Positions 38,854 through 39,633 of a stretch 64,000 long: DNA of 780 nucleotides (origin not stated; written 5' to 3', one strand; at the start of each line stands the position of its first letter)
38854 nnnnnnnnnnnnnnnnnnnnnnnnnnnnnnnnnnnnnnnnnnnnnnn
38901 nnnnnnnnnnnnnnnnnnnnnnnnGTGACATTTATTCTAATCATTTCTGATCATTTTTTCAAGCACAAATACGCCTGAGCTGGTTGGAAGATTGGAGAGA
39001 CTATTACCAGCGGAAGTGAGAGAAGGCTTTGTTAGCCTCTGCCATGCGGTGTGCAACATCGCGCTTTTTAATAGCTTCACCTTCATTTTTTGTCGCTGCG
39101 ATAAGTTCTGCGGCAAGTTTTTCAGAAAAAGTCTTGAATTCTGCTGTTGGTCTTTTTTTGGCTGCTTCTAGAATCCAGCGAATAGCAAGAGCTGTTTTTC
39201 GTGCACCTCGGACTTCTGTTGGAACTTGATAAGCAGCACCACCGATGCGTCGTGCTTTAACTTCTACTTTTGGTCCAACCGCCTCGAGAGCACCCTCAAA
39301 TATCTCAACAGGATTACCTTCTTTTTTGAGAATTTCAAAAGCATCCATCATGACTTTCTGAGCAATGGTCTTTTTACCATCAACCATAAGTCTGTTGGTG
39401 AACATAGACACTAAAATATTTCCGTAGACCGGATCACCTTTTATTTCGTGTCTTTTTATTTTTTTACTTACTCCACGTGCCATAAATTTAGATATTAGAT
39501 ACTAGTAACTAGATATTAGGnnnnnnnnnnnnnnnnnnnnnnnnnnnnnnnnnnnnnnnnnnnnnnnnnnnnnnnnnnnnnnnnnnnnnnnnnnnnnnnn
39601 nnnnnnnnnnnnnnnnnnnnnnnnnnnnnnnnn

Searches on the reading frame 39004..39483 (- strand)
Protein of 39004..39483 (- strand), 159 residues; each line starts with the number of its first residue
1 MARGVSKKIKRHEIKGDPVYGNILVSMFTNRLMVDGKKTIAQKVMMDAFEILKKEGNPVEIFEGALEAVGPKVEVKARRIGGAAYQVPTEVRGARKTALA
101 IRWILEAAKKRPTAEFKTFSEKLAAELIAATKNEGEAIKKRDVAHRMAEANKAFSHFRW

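Call 63: search_protein_families(library=pfam, proteins=[window:39004-39483:-], max_evalue=0.001)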
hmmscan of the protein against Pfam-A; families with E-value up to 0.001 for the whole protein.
window:39004-39483:- (159 aa): 1 family
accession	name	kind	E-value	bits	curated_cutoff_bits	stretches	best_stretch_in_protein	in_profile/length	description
PF00177.27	Ribosomal_S7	-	2e-51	173.9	24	1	7-152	4-148/148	Ribosomal protein S7p/S5e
